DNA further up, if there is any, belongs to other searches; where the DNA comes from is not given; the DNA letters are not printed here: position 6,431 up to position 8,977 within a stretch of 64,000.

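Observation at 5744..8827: MerR/BmrR-type regulator divergent from a UvrA class II paralogue with textbook MerR operator architecture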

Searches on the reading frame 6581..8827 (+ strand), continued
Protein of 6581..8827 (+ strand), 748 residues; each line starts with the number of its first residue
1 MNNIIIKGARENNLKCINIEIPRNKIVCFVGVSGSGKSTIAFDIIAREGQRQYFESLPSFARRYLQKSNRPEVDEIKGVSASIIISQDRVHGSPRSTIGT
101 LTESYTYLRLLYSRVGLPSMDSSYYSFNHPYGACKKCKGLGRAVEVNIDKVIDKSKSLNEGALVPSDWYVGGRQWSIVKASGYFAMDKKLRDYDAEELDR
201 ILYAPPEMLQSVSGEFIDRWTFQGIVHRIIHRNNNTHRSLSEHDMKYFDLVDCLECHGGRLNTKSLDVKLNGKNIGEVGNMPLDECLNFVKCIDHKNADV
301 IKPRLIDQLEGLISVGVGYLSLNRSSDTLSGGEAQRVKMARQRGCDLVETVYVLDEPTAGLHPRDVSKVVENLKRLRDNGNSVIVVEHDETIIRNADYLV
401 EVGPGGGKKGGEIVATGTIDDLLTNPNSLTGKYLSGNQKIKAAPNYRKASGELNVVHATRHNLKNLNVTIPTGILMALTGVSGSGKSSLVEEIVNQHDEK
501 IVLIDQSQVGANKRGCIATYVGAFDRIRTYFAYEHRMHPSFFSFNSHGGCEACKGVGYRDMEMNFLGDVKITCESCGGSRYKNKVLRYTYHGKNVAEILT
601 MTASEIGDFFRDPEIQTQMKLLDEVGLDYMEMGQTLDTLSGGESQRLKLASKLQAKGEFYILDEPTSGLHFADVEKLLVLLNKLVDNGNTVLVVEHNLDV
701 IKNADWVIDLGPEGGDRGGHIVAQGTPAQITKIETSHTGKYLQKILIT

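Call 48: find_homologous_proteins(query=L041:4001-6871:+, max_evalue=1e-50)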
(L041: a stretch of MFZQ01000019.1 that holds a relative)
Query L041:4001-6871:+ (957 aa): 8000 proteins with E <= 1e-50 among 8000 candidates; the best 120 are listed.
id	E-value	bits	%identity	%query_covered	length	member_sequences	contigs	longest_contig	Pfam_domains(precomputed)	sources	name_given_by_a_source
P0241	0.0e+0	2157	100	100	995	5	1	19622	PF17760.7,PF17755.7,PF00005.34,PF13175.13,PF13555.13,PF02463.26,PF13304.13,PF13191.13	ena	-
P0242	0.0e+0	1651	75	100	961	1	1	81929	PF17760.7,PF17755.7,PF00005.34,PF13175.13,PF13555.13,PF02463.26,PF13304.13,PF13191.13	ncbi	-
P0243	0.0e+0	1647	76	100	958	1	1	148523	PF17760.7,PF17755.7,PF00005.34,PF13555.13,PF02463.26,PF13304.13,PF13191.13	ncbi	-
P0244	0.0e+0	1641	75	100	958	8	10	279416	PF17760.7,PF17755.7,PF00005.34,PF13175.13,PF13555.13,PF02463.26,PF13304.13,PF13191.13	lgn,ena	-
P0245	0.0e+0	1540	50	99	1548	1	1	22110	PF17760.7,PF17755.7,PF13555.13,PF13671.13,PF13401.13,PF03193.23,PF20703.4,PF13238.13,PF01637.25,PF13304.13,PF13191.13,PF00005.34,PF13476.13,PF02463.26,PF13481.13,PF20720.4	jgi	-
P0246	0.0e+0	1389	63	100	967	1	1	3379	PF17760.7,PF17755.7,PF00005.34,PF13555.13,PF20703.4,PF02463.26,PF13304.13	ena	-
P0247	0.0e+0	1385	63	99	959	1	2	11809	PF17760.7,PF17755.7,PF00005.34,PF13555.13,PF20703.4,PF02463.26,PF13304.13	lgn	-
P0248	0.0e+0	1382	64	99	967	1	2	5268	PF17760.7,PF17755.7,PF00005.34,PF13555.13,PF03193.23,PF20703.4,PF02463.26,PF13304.13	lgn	-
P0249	0.0e+0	1377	63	100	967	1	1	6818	PF17760.7,PF17755.7,PF00005.34,PF13476.13,PF13555.13,PF20703.4,PF02463.26,PF13304.13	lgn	-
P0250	0.0e+0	1361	63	100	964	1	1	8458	PF17760.7,PF17755.7,PF00005.34,PF13555.13,PF20703.4,PF02463.26,PF13191.13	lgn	-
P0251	0.0e+0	1355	64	100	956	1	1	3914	PF17760.7,PF17755.7,PF00005.34,PF13175.13,PF13555.13,PF20703.4,PF02463.26,PF13304.13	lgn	-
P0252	0.0e+0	1354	62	99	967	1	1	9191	PF17760.7,PF17755.7,PF00005.34,PF13555.13,PF03193.23,PF20703.4,PF02463.26,PF13304.13,PF13191.13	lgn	-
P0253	0.0e+0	1352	61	100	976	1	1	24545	PF17760.7,PF17755.7,PF00005.34,PF13555.13,PF20703.4,PF02463.26,PF13304.13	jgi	jgi:excinuclease ABC subunit A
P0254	0.0e+0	1351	63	100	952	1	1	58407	PF17760.7,PF17755.7,PF00005.34,PF13555.13,PF03193.23,PF20703.4,PF02463.26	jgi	jgi:excinuclease ABC subunit A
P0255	0.0e+0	1350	62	100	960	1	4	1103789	PF17760.7,PF17755.7,PF00005.34,PF13476.13,PF13555.13,PF20703.4,PF02463.26,PF13304.13,PF20720.4,PF13191.13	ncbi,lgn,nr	ncbi:MAG: excinuclease ABC subunit UvrA [Candidatus Roizmanbacteria bacterium]|nr:MAG: excinuclease 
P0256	0.0e+0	1345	62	100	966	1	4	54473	PF17760.7,PF17755.7,PF00005.34,PF13555.13,PF03193.23,PF20703.4,PF02463.26,PF13304.13,PF13191.13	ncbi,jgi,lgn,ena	-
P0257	0.0e+0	1343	61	99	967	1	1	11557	PF17760.7,PF17755.7,PF00005.34,PF13555.13,PF03193.23,PF20703.4,PF02463.26,PF13304.13,PF13191.13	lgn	-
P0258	0.0e+0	1342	62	100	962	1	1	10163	PF17760.7,PF17755.7,PF00005.34,PF13476.13,PF13555.13,PF20703.4,PF02463.26,PF13304.13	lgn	-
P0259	0.0e+0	1341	62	100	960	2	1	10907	PF17760.7,PF17755.7,PF00005.34,PF13476.13,PF13555.13,PF03193.23,PF20703.4,PF02463.26,PF13304.13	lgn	-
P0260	0.0e+0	1341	62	99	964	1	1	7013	PF17760.7,PF17755.7,PF00005.34,PF13555.13,PF03193.23,PF20703.4,PF02463.26,PF13304.13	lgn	-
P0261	0.0e+0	1338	61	99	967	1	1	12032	PF17760.7,PF17755.7,PF00005.34,PF13555.13,PF03193.23,PF20703.4,PF02463.26,PF13304.13,PF13191.13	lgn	-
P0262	0.0e+0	1338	61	100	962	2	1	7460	PF17760.7,PF17755.7,PF00005.34,PF13555.13,PF20703.4,PF02463.26,PF13304.13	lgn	-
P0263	0.0e+0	1337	63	100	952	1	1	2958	PF17760.7,PF17755.7,PF00005.34,PF13175.13,PF13555.13,PF03193.23,PF20703.4,PF02463.26,PF13304.13,PF13191.13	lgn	-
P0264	0.0e+0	1336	62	100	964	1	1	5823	PF17760.7,PF17755.7,PF00005.34,PF13476.13,PF13555.13,PF02463.26,PF13304.13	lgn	-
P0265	0.0e+0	1335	61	99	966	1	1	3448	PF17760.7,PF17755.7,PF00005.34,PF13555.13,PF03193.23,PF20703.4,PF02463.26,PF13481.13,PF13304.13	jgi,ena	-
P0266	0.0e+0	1334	62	100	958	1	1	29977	PF17760.7,PF17755.7,PF00005.34,PF13555.13,PF03193.23,PF20703.4,PF02463.26,PF13304.13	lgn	-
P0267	0.0e+0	1332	61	100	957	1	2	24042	PF17760.7,PF17755.7,PF00005.34,PF13555.13,PF03193.23,PF20703.4,PF02463.26,PF13304.13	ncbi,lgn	-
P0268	0.0e+0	1324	61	100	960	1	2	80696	PF17760.7,PF17755.7,PF00005.34,PF13555.13,PF20703.4,PF02463.26,PF13304.13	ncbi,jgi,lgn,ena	-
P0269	0.0e+0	1323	60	100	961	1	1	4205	PF17760.7,PF17755.7,PF00005.34,PF13175.13,PF13555.13,PF02463.26,PF13304.13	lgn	-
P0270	0.0e+0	1320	61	100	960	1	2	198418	PF17760.7,PF17755.7,PF00005.34,PF13555.13,PF20703.4,PF02463.26,PF13304.13,PF13191.13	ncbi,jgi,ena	-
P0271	0.0e+0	1319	60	100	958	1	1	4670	PF17760.7,PF17755.7,PF00005.34,PF13555.13,PF02463.26,PF13304.13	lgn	-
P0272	0.0e+0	1318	61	100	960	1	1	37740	PF17760.7,PF17755.7,PF00005.34,PF13175.13,PF13555.13,PF03193.23,PF02463.26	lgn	-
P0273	0.0e+0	1313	61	99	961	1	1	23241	PF17760.7,PF17755.7,PF00005.34,PF13476.13,PF13555.13,PF20703.4,PF02463.26,PF13304.13,PF20720.4,PF13191.13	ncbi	ncbi:MAG: excinuclease ABC subunit UvrA [Candidatus Roizmanbacteria bacterium]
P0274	0.0e+0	1312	61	100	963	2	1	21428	PF17760.7,PF17755.7,PF00005.34,PF13555.13,PF20703.4,PF02463.26,PF13304.13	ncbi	-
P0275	0.0e+0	1312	61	100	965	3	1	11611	PF17760.7,PF17755.7,PF00005.34,PF13175.13,PF13476.13,PF13555.13,PF02463.26,PF13304.13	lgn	-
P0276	0.0e+0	1310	61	100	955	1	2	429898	PF17760.7,PF17755.7,PF00005.34,PF13555.13,PF20703.4,PF02463.26,PF20720.4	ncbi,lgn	-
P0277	0.0e+0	1310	61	100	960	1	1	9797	PF17760.7,PF17755.7,PF00005.34,PF13555.13,PF20703.4,PF02463.26,PF13304.13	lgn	-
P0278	0.0e+0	1306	60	100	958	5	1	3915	PF17760.7,PF17755.7,PF00005.34,PF13555.13,PF02463.26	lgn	-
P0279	0.0e+0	1304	60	99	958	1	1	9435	PF17760.7,PF17755.7,PF00005.34,PF13555.13,PF02463.26,PF13304.13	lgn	-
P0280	0.0e+0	1303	60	100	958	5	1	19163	PF17760.7,PF17755.7,PF00005.34,PF13555.13,PF02463.26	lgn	-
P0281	0.0e+0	1303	60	99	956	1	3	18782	PF17760.7,PF17755.7,PF00005.34,PF13555.13,PF20703.4,PF02463.26,PF20720.4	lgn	-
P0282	0.0e+0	1303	60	99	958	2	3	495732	PF17760.7,PF17755.7,PF00005.34,PF13555.13,PF02463.26,PF00684.26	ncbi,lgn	-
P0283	0.0e+0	1301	61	96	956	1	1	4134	PF17760.7,PF17755.7,PF00005.34,PF13175.13,PF13555.13,PF02463.26,PF00684.26,PF13304.13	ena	-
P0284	0.0e+0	1300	60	100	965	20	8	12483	PF17760.7,PF17755.7,PF00005.34,PF13555.13,PF20703.4,PF02463.26,PF13304.13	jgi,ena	-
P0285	0.0e+0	1300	60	100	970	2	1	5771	PF17760.7,PF17755.7,PF00005.34,PF13555.13,PF03193.23,PF20703.4,PF02463.26,PF13304.13,PF13191.13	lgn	-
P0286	0.0e+0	1300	61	99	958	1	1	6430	PF17760.7,PF17755.7,PF00005.34,PF13555.13,PF20703.4,PF02463.26,PF13304.13,PF13191.13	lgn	-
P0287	0.0e+0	1298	61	100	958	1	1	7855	PF17760.7,PF17755.7,PF00005.34,PF13555.13,PF03193.23,PF20703.4,PF02463.26,PF13304.13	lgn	-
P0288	0.0e+0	1298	60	100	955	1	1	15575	PF17760.7,PF17755.7,PF00005.34,PF13555.13,PF03193.23,PF20703.4,PF02463.26,PF00684.26,PF13304.13,PF20720.4,PF13191.13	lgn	-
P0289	0.0e+0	1298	62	96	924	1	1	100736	PF17760.7,PF17755.7,PF00005.34,PF13555.13,PF03193.23,PF20703.4,PF02463.26,PF13304.13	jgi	jgi:excinuclease ABC subunit A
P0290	0.0e+0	1298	60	100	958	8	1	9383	PF17760.7,PF17755.7,PF00005.34,PF13555.13,PF20703.4,PF02463.26,PF13304.13,PF13191.13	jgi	-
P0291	0.0e+0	1298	60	100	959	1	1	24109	PF17760.7,PF17755.7,PF00005.34,PF13555.13,PF20703.4,PF02463.26,PF13304.13,PF13191.13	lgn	-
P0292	0.0e+0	1297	59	100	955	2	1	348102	PF17760.7,PF17755.7,PF00005.34,PF13555.13,PF20703.4,PF02463.26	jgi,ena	-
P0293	0.0e+0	1297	61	100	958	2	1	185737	PF17760.7,PF17755.7,PF00005.34,PF13555.13,PF03193.23,PF20703.4,PF02463.26,PF13304.13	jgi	-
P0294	0.0e+0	1297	60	100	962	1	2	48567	PF17760.7,PF17755.7,PF00005.34,PF13555.13,PF20703.4,PF02463.26,PF13304.13,PF13191.13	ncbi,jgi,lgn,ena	-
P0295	0.0e+0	1297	61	100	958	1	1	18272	PF17760.7,PF17755.7,PF00005.34,PF13555.13,PF03193.23,PF20703.4,PF02463.26,PF13304.13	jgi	-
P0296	0.0e+0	1297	61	100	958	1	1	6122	PF17760.7,PF17755.7,PF00005.34,PF13555.13,PF03193.23,PF20703.4,PF02463.26,PF13304.13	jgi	jgi:excinuclease ABC subunit A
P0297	0.0e+0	1297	60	100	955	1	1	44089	PF17760.7,PF17755.7,PF00005.34,PF13555.13,PF03193.23,PF20703.4,PF02463.26,PF00684.26,PF13304.13,PF20720.4,PF13191.13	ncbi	-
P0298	0.0e+0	1297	60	100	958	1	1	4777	PF17760.7,PF17755.7,PF00005.34,PF13476.13,PF13555.13,PF20703.4,PF02463.26,PF13304.13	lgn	-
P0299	0.0e+0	1296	60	100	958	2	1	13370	PF17760.7,PF13173.13,PF17755.7,PF00005.34,PF13555.13,PF03193.23,PF20703.4,PF02463.26,PF13481.13,PF13304.13,PF13191.13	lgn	-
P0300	0.0e+0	1296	60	100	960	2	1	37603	PF17760.7,PF17755.7,PF00005.34,PF13555.13,PF02463.26,PF13304.13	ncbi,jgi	-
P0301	0.0e+0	1295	60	99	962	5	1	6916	PF17760.7,PF17755.7,PF00005.34,PF13555.13,PF20703.4,PF02463.26,PF13304.13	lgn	-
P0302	0.0e+0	1294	60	100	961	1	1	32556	PF17760.7,PF17755.7,PF00005.34,PF20703.4,PF02463.26,PF13304.13,PF13191.13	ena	-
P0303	0.0e+0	1294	60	100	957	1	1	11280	PF17760.7,PF17755.7,PF00005.34,PF13555.13,PF03193.23,PF20703.4,PF02463.26,PF00684.26,PF13304.13,PF20720.4,PF13191.13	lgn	-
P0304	0.0e+0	1293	61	100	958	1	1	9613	PF17760.7,PF13173.13,PF17755.7,PF00005.34,PF13555.13,PF20703.4,PF02463.26,PF13304.13,PF13191.13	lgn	-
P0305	0.0e+0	1293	60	99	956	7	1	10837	PF17760.7,PF17755.7,PF00005.34,PF13175.13,PF13555.13,PF02463.26,PF00684.26,PF13304.13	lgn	-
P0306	0.0e+0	1293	60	100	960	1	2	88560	PF17760.7,PF17755.7,PF00005.34,PF13555.13,PF20703.4,PF02463.26,PF00684.26,PF13304.13,PF20720.4,PF13191.13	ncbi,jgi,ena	-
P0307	0.0e+0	1293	60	100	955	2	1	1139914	PF17760.7,PF17755.7,PF00005.34,PF13476.13,PF13555.13,PF20703.4,PF02463.26,PF13304.13,PF20720.4,PF13191.13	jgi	jgi:excinuclease ABC subunit A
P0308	0.0e+0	1293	60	99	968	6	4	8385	PF17760.7,PF17755.7,PF00005.34,PF13555.13,PF20703.4,PF13238.13,PF02463.26,PF13304.13,PF13191.13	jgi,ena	-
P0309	0.0e+0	1293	59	100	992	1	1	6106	PF17760.7,PF17755.7,PF00005.34,PF13555.13,PF20703.4,PF02463.26,PF13191.13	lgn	-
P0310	0.0e+0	1292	59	100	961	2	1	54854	PF17760.7,PF17755.7,PF00005.34,PF13555.13,PF20703.4,PF02463.26,PF13304.13,PF13191.13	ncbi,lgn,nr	ncbi:excinuclease ABC subunit UvrA [Patescibacteria group bacterium]|nr:excinuclease ABC subunit Uvr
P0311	0.0e+0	1292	60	99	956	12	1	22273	PF17760.7,PF17755.7,PF00005.34,PF13555.13,PF02463.26,PF00684.26,PF13304.13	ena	-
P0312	0.0e+0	1292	60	99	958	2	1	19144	PF17760.7,PF17755.7,PF00005.34,PF13476.13,PF13555.13,PF02463.26,PF00684.26,PF13304.13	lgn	-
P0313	0.0e+0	1290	60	100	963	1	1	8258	PF17760.7,PF17755.7,PF00005.34,PF13476.13,PF13555.13,PF20703.4,PF02463.26,PF00684.26,PF13304.13,PF13191.13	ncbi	-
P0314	0.0e+0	1290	59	100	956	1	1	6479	PF17760.7,PF17755.7,PF00005.34,PF13555.13,PF03193.23,PF20703.4,PF02463.26,PF13304.13,PF13191.13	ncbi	-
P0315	0.0e+0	1290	60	99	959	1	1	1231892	PF17760.7,PF13173.13,PF17755.7,PF00005.34,PF13555.13,PF20703.4,PF02463.26,PF00684.26,PF13304.13,PF13191.13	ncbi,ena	-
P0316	0.0e+0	1289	59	100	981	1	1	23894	PF17760.7,PF17755.7,PF00005.34,PF13555.13,PF20703.4,PF02463.26,PF13304.13,PF13191.13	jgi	jgi:excinuclease ABC subunit A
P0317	0.0e+0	1289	60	100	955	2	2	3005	PF17760.7,PF13173.13,PF17755.7,PF13555.13,PF03193.23,PF20703.4,PF00684.26,PF13304.13,PF13191.13,PF00005.34,PF02463.26,PF20720.4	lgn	-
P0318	0.0e+0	1288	61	99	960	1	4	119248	PF17760.7,PF17755.7,PF00005.34,PF13555.13,PF03193.23,PF20703.4,PF02463.26,PF13304.13,PF13191.13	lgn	-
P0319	0.0e+0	1288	58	100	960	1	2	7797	PF17760.7,PF13173.13,PF17755.7,PF13555.13,PF13401.13,PF20703.4,PF13304.13,PF13191.13,PF00005.34,PF13476.13,PF02463.26,PF13481.13,PF20720.4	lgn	-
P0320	0.0e+0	1288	61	99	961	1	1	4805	PF17760.7,PF17755.7,PF00005.34,PF13555.13,PF20703.4,PF02463.26,PF13304.13,PF20720.4,PF13191.13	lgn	-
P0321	0.0e+0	1288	59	99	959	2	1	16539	PF17760.7,PF17755.7,PF00005.34,PF13555.13,PF03193.23,PF20703.4,PF02463.26,PF13304.13,PF13191.13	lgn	-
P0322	0.0e+0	1288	60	99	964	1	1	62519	PF17760.7,PF17755.7,PF00005.34,PF13175.13,PF13555.13,PF03193.23,PF20703.4,PF02463.26,PF13304.13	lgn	-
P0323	0.0e+0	1287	60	100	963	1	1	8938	PF17760.7,PF17755.7,PF00005.34,PF13555.13,PF20703.4,PF02463.26,PF13304.13,PF13191.13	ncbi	-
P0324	0.0e+0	1287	60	100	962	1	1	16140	PF17760.7,PF17755.7,PF00005.34,PF13555.13,PF20703.4,PF02463.26,PF13304.13,PF13191.13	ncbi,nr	ncbi:MAG: excinuclease ABC subunit UvrA [bacterium]|nr:excinuclease ABC subunit UvrA [bacterium]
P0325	0.0e+0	1287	59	100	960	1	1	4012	PF17760.7,PF17755.7,PF00005.34,PF13175.13,PF13555.13,PF02463.26,PF13304.13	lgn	-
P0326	0.0e+0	1286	59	100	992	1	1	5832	PF17760.7,PF17755.7,PF00005.34,PF13476.13,PF13555.13,PF03193.23,PF20703.4,PF02463.26,PF13304.13,PF13191.13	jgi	jgi:excinuclease ABC subunit A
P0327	0.0e+0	1285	60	100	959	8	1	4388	PF17760.7,PF17755.7,PF00005.34,PF13555.13,PF20703.4,PF02463.26,PF13304.13,PF20720.4,PF13191.13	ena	-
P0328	0.0e+0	1285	59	100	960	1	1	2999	PF17760.7,PF17755.7,PF00005.34,PF13555.13,PF20703.4,PF02463.26,PF13304.13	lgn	-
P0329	0.0e+0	1285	59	100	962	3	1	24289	PF17760.7,PF17755.7,PF00005.34,PF13555.13,PF20703.4,PF02463.26,PF13304.13,PF13191.13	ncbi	-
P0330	0.0e+0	1285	59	99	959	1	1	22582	PF17760.7,PF17755.7,PF00005.34,PF13555.13,PF03193.23,PF20703.4,PF02463.26,PF13304.13,PF13191.13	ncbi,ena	-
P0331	0.0e+0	1284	59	100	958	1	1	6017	PF17760.7,PF17755.7,PF00005.34,PF13555.13,PF20703.4,PF02463.26,PF13304.13,PF13191.13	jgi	-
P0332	0.0e+0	1282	59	100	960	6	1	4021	PF17760.7,PF17755.7,PF00005.34,PF13555.13,PF20703.4,PF02463.26,PF13304.13,PF20720.4,PF13191.13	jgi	jgi:excinuclease ABC subunit A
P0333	0.0e+0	1282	59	100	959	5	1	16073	PF17760.7,PF17755.7,PF00005.34,PF13555.13,PF20703.4,PF02463.26,PF13304.13,PF20720.4,PF13191.13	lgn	-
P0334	0.0e+0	1281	60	100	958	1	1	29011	PF17760.7,PF17755.7,PF00005.34,PF13555.13,PF02463.26,PF13304.13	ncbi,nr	ncbi:MAG: UvrABC system protein A [Microgenomates bacterium OLB23]|nr:MAG: UvrABC system protein A [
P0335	0.0e+0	1281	59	100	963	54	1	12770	PF17760.7,PF17755.7,PF00005.34,PF20703.4,PF02463.26,PF13304.13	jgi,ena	-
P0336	0.0e+0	1281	60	100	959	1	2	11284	PF17760.7,PF17755.7,PF00005.34,PF13476.13,PF13555.13,PF20703.4,PF02463.26,PF13304.13,PF20720.4,PF13191.13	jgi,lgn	-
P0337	0.0e+0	1281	60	100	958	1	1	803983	PF17760.7,PF17755.7,PF00005.34,PF13555.13,PF20703.4,PF02463.26,PF13304.13,PF13191.13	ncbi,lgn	-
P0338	0.0e+0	1281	60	100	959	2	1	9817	PF17760.7,PF17755.7,PF00005.34,PF13555.13,PF20703.4,PF02463.26,PF13304.13,PF13191.13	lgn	-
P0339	0.0e+0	1281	59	100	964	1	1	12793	PF17760.7,PF17755.7,PF00005.34,PF13555.13,PF20703.4,PF02463.26,PF13304.13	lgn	-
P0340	0.0e+0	1281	60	100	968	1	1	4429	PF17760.7,PF17755.7,PF00005.34,PF13555.13,PF20703.4,PF02463.26,PF00684.26,PF13304.13,PF13191.13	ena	-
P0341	0.0e+0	1280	59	100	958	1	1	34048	PF17760.7,PF17755.7,PF00005.34,PF13555.13,PF03193.23,PF20703.4,PF02463.26,PF13304.13,PF13191.13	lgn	-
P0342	0.0e+0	1280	60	100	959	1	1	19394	PF17760.7,PF17755.7,PF00005.34,PF13476.13,PF13555.13,PF20703.4,PF02463.26,PF13191.13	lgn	-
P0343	0.0e+0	1280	60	100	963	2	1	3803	PF17760.7,PF17755.7,PF00005.34,PF20703.4,PF02463.26,PF13304.13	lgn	-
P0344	0.0e+0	1280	59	100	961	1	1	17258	PF17760.7,PF17755.7,PF00005.34,PF13555.13,PF20703.4,PF02463.26,PF13304.13,PF20720.4,PF13191.13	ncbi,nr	ncbi:MAG: excinuclease ABC subunit UvrA [bacterium]|nr:excinuclease ABC subunit UvrA [bacterium]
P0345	0.0e+0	1279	59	100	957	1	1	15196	PF17760.7,PF17755.7,PF00005.34,PF13555.13,PF20703.4,PF02463.26,PF13304.13,PF13191.13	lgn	-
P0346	0.0e+0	1279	59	100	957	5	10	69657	PF17760.7,PF17755.7,PF00005.34,PF13555.13,PF02463.26,PF13304.13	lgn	-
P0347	0.0e+0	1279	59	100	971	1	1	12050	PF17760.7,PF17755.7,PF00005.34,PF13555.13,PF20703.4,PF02463.26,PF13304.13,PF13191.13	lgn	-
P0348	0.0e+0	1279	59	99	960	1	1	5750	PF17760.7,PF17755.7,PF00005.34,PF13175.13,PF13555.13,PF20703.4,PF02463.26,PF13304.13,PF20720.4,PF13191.13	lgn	-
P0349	0.0e+0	1279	59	100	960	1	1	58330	PF17760.7,PF17755.7,PF00005.34,PF13555.13,PF20703.4,PF02463.26,PF13304.13,PF13191.13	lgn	-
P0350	0.0e+0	1278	60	99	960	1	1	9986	PF17760.7,PF17755.7,PF00005.34,PF13555.13,PF20703.4,PF02463.26,PF13304.13,PF13191.13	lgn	-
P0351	0.0e+0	1278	59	100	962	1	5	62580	PF17760.7,PF17755.7,PF00005.34,PF13555.13,PF20703.4,PF02463.26,PF13304.13,PF13191.13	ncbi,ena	-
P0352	0.0e+0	1278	59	100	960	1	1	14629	PF17760.7,PF17755.7,PF00005.34,PF13555.13,PF20703.4,PF02463.26,PF13304.13,PF13191.13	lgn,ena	-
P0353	0.0e+0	1278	60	99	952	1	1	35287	PF17760.7,PF17755.7,PF00005.34,PF13555.13,PF20703.4,PF02463.26,PF13304.13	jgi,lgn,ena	-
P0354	0.0e+0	1278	59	100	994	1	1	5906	PF17760.7,PF17755.7,PF00005.34,PF13555.13,PF20703.4,PF02463.26,PF13304.13,PF13191.13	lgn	-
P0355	0.0e+0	1277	60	99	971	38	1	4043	PF17760.7,PF17755.7,PF00005.34,PF13555.13,PF03193.23,PF20703.4,PF02463.26,PF13304.13,PF20720.4,PF13191.13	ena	-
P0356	0.0e+0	1277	60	100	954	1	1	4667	PF17760.7,PF17755.7,PF00005.34,PF13555.13,PF20703.4,PF02463.26,PF13304.13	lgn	-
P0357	0.0e+0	1277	59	99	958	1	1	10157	PF17760.7,PF17755.7,PF00005.34,PF13555.13,PF20703.4,PF02463.26,PF00684.26,PF13304.13,PF13191.13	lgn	-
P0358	0.0e+0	1276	58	100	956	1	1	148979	PF17760.7,PF17755.7,PF00005.34,PF13555.13,PF20703.4,PF02463.26,PF13304.13,PF13191.13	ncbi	-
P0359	0.0e+0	1275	59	100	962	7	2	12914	PF17760.7,PF17755.7,PF00005.34,PF13555.13,PF20703.4,PF02463.26,PF13304.13,PF20720.4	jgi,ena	-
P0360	0.0e+0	1275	59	99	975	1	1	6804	PF17760.7,PF17755.7,PF00005.34,PF13555.13,PF20703.4,PF02463.26,PF13304.13,PF20720.4,PF13191.13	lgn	-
